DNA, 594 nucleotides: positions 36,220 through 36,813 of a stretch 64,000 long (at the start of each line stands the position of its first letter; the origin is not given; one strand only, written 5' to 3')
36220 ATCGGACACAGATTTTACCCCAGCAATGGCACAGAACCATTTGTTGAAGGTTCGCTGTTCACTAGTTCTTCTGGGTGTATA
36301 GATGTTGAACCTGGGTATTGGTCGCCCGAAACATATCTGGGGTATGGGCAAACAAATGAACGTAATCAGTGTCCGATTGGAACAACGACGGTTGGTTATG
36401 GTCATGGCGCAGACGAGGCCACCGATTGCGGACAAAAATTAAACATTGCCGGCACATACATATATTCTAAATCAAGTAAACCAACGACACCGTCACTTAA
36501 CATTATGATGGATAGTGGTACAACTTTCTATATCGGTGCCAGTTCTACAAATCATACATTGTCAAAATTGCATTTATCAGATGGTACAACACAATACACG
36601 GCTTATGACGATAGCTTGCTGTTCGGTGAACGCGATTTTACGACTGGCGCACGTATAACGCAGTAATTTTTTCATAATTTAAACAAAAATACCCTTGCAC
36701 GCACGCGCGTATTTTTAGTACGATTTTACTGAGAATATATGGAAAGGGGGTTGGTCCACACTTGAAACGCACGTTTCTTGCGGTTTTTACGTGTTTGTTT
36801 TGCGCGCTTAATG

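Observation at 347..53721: Five-member family of mosaic secreted proteins occupies about 28% of the window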

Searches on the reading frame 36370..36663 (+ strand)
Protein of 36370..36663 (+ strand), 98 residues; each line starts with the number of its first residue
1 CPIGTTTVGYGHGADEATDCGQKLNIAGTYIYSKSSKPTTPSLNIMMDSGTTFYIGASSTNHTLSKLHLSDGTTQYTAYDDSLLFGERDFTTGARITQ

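Call 33: find_related_loci(query=A2, collection=genome_contigs, flank=10000)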
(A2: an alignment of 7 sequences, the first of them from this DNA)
Query A2 (98 aa) in genome_contigs; peptide patterns used: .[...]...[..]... (x = any residue, [..] = any of these).
127 stretches matched a pattern; 38 encode a relative of the query (tblastn E <= 1e-3); 38 distinct loci.
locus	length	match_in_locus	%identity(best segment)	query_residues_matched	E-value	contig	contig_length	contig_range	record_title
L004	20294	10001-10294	72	1-98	1e-46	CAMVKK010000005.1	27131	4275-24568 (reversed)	MAG TPA_asm: uncultured Alphaproteobacteria bacterium isolate SRR8387720_bin.81_metaWRAP_v1.3_MAG genome assembly, conti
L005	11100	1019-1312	70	1-98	1e-44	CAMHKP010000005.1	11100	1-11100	MAG: uncultured Alphaproteobacteria bacterium isolate SRR11784293_bin.8_metaWRAP_v1.3_MAG genome assembly, contig: ERZ12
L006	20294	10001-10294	63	1-98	1e-39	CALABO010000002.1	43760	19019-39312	MAG TPA_asm: uncultured proteobacterium isolate SRR6425765_bin.2_CONCOCT_v1.1_MAG genome assembly, contig: ERZ1767560.82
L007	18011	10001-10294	60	1-98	3e-38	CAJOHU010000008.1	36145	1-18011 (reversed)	uncultured Alphaproteobacteria bacterium isolate Red_deer_4_mag_124 genome assembly, contig: scaffold_1525, whole genome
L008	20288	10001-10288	61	1-96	2e-37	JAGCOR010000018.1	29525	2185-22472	MAG: Alphaproteobacteria bacterium isolate RGIG9983 Yak_Reticulum-3__c679500, whole genome shotgun sequence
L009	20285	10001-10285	63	1-95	2e-36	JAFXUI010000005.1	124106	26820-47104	MAG: Alphaproteobacteria bacterium isolate RGIG6753 Sheep_Rumen-3__c874618, whole genome shotgun sequence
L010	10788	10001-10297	58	1-98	3e-36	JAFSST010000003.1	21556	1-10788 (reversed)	MAG: Alphaproteobacteria bacterium isolate RGIG3440 Goat_Rumen.Co__c233819, whole genome shotgun sequence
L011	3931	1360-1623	65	1-88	2e-36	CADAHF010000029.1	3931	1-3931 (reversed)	MAG: uncultured proteobacterium isolate RUG13292 genome assembly, contig: RUG13292_asm_29, whole genome shotgun sequence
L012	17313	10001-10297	58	1-98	7e-36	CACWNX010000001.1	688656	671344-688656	MAG: uncultured proteobacterium isolate RUG10747 genome assembly, contig: RUG10747_asm_1, whole genome shotgun sequence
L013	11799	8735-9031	57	1-98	2e-35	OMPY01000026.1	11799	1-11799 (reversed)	uncultured proteobacterium isolate RUG774 genome assembly, contig: scaffold_2625, whole genome shotgun sequence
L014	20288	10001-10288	58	1-96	2e-35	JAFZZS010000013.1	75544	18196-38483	MAG: Alphaproteobacteria bacterium isolate RGIG8245 Water_buffalos_Rumen-5__c2394133, whole genome shotgun sequence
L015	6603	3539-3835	56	1-98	1e-35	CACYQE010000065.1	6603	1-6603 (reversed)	MAG: uncultured proteobacterium isolate RUG12172 genome assembly, contig: RUG12172_asm_65, whole genome shotgun sequence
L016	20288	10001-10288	55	1-96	9e-35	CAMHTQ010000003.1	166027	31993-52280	MAG: uncultured Alphaproteobacteria bacterium isolate SRR11784296_bin.8_metaWRAP_v1.3_MAG genome assembly, contig: ERZ12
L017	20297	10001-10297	61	1-98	5e-35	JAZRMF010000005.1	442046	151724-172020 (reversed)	MAG: Candidatus Enterousia sp. isolate T1900045428_YK20190119.MAGScoT_cleanbin_000014 SGB_7076_k141_155572, whole genome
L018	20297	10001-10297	56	1-98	7e-35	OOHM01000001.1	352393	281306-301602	uncultured proteobacterium isolate RUG585 genome assembly, contig: scaffold_6, whole genome shotgun sequence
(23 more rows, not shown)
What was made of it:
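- Lineage: all 38 genome hits are uncultured rumen or gut (Alpha)proteobacteria MAGs, six of them labelled Candidatus Enterousia (call 33).
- Tried and rejected: The terminal-module alignment worked (call 33).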

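Call 34: search_solved_structures(query=A2, max_evalue=1)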
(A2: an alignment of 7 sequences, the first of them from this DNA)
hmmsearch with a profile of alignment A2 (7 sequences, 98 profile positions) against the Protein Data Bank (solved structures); distinct sequences matched with E-value up to 1: 1.
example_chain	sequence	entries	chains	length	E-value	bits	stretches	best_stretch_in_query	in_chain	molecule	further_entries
8fn5_A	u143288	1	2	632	0.52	14.2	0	5-77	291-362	Glucosyltransferase-S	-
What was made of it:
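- On Autotransporter / trimeric autotransporter / T9SS-CTD / T1SS substrates: The terminal-module profile has no PDB sequence match (call 34).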

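Call 62: find_homologous_proteins(query=A2, max_evalue=0.001)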
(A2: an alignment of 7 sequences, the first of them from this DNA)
Query A2 (7 sequences) (98 aa, profile of the alignment): 45 proteins with E <= 0.001 among 208 candidates.
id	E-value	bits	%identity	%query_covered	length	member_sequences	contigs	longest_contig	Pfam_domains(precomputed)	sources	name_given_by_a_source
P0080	8.6e-39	150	56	100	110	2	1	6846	-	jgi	jgi:hypothetical protein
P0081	1.4e-38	149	71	100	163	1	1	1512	-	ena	-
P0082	6.8e-38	147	58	98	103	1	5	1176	-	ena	-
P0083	2.7e-37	145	61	100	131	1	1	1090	-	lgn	-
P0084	4.0e-37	145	61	90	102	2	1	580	-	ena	-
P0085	8.9e-37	143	58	100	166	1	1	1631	-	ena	-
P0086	1.6e-36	143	53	100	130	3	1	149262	-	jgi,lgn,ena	-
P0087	3.8e-36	141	56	90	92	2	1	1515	-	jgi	jgi:hypothetical protein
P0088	4.0e-36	141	58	90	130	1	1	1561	-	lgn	-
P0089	7.2e-36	140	54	100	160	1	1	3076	-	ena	-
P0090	1.9e-35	139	57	100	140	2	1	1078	-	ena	-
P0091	8.0e-35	137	57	100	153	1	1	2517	-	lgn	-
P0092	2.6e-34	136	54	100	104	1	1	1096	-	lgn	-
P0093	1.9e-33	133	59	90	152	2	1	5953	-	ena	-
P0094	1.8e-30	123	49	90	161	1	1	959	-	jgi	jgi:hypothetical protein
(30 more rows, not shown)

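Call 68: search_protein_representatives(alignment_id=A2)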
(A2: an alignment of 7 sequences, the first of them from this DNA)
Query: 7 sequences, 98 profile positions. Proteins with E-value up to 0.001 (for the whole library): 491; up to 1e-10: 304; up to 1e-30: 38. The best 150 are listed.
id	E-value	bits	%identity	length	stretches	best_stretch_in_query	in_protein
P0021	4.2e-41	155.6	-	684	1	1-98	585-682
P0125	4.2e-39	149.2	-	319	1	1-97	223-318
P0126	3.2e-38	146.4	-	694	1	1-98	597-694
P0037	4.0e-38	146.1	-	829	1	1-98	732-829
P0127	6.2e-38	145.4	-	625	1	1-97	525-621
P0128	7.5e-38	145.2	-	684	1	1-98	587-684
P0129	1.5e-37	144.2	-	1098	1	1-98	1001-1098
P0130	1.9e-37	143.9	-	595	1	1-98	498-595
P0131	2.0e-37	143.8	-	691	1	1-97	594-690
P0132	2.1e-37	143.7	-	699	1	1-95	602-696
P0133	4.6e-37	142.7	-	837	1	1-98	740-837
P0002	4.9e-37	142.6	-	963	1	1-98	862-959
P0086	5.1e-37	142.5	-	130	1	1-98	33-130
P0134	5.2e-37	142.5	-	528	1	1-95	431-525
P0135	6.4e-37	142.2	-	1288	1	1-98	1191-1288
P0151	1.1e-31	125.4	-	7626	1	1-90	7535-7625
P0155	1.3e-30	122.0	-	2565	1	1-89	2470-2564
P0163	1.6e-23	99.2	-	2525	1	1-83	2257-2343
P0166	2.8e-23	98.5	-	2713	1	1-83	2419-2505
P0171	9.2e-23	96.8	-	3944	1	1-83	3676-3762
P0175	1.7e-22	96.0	-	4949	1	1-83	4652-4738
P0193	7.6e-21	90.7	-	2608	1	1-83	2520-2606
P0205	2.1e-20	89.3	-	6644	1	1-83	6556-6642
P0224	6.1e-20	87.7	-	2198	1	1-83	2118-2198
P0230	9.9e-20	87.1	-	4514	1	1-82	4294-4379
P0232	1.2e-19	86.9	-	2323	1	1-83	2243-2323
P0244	4.3e-19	85.0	-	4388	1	1-82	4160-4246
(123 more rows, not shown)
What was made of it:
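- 491 clusters in 1.84 billion representatives carry it, at up to 7626 aa (call 68). Sizes up to 2565 aa here and 7626 aa in relatives, with rod-like Cys spacers, are typical of surface fibrils (call 68).
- Tried and rejected: The exhaustive HMMER search replaced it (call 68).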

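Call 71: search_protein_families(library=pfam, proteins=[P0166, P0193, P0224, P0232], max_evalue=0.00001)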
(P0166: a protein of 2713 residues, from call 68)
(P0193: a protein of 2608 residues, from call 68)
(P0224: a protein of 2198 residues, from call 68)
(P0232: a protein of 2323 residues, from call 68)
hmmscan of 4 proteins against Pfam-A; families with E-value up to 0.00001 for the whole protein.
P0166 (2713 aa): 0 families

P0193 (2608 aa): 1 family
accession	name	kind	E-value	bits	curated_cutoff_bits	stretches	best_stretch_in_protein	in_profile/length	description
PF09479.16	Flg_new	-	1.4e-24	86.4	27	2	900-971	1-65/65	Listeria-Bacteroides repeat domain (List_Bact_rpt)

P0224 (2198 aa): 1 family
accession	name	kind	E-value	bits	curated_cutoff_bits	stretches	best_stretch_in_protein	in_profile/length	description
PF09479.16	Flg_new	-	1.3e-29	102.5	27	2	913-983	1-65/65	Listeria-Bacteroides repeat domain (List_Bact_rpt)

P0232 (2323 aa): 1 family
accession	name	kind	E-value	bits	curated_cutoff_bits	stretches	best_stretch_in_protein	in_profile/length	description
PF09479.16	Flg_new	-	5.1e-07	30.1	27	0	91-159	2-65/65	Listeria-Bacteroides repeat domain (List_Bact_rpt)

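Call 72: list_cluster_members(proteins=[P0155, P0151, P0205, P0175, P0166, P0171, P0230, P0163, P0193, P0244])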
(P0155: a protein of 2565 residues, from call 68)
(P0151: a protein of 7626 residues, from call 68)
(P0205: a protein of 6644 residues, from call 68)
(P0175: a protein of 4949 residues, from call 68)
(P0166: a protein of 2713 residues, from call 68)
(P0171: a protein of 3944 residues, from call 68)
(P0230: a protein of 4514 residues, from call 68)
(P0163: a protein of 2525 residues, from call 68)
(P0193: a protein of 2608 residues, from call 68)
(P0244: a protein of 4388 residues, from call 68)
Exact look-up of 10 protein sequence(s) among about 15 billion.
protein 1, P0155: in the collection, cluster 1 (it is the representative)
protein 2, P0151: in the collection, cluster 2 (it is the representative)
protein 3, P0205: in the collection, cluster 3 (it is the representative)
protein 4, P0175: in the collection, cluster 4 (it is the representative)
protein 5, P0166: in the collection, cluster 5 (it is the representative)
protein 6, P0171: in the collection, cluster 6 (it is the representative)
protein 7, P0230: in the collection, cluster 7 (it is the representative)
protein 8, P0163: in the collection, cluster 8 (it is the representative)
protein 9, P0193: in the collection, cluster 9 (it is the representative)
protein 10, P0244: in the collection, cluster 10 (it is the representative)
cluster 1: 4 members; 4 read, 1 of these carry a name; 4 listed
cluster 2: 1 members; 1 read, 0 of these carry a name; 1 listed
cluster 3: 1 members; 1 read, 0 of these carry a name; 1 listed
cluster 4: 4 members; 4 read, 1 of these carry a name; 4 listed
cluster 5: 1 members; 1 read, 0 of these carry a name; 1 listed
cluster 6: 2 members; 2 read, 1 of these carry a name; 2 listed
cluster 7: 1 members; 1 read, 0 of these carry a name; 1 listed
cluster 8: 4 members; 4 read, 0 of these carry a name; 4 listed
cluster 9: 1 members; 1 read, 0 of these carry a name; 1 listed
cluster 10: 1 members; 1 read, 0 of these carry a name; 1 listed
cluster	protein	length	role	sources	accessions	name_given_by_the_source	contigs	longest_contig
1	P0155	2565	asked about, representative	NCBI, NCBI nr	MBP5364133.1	MAG: leucine-rich repeat protein [Alphaproteobacteria bacterium] | leucine-rich repeat protein [Alphaproteobacteria bacterium]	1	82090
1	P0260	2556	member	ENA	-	-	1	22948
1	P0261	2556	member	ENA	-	-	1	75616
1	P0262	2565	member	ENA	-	-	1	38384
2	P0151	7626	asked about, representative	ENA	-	-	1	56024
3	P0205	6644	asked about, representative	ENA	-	-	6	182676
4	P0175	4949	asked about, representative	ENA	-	-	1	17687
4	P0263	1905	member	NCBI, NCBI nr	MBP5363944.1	MAG: hypothetical protein J6Y49_01170, partial [Alphaproteobacteria bacterium] | hypothetical protein [Alphaproteobacteria bacterium]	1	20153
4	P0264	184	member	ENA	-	-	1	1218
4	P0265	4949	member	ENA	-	-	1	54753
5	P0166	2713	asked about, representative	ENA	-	-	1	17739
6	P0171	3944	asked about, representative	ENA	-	-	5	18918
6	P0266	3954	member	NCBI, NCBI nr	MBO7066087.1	MAG: BspA family leucine-rich repeat surface protein [Alphaproteobacteria bacterium] | BspA family leucine-rich repeat surface protein [Alphaproteobacteria bacterium]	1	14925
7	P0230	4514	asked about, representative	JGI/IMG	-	-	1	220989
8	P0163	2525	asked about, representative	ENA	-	-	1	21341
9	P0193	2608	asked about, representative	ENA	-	-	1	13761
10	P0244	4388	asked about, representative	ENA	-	-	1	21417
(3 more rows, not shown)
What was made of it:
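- Closest known: BspA-like / DUF285 / PARCEL leucine-rich-repeat surface proteins. Same: NCBI names a relative "BspA family leucine-rich repeat surface protein" (call 72).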
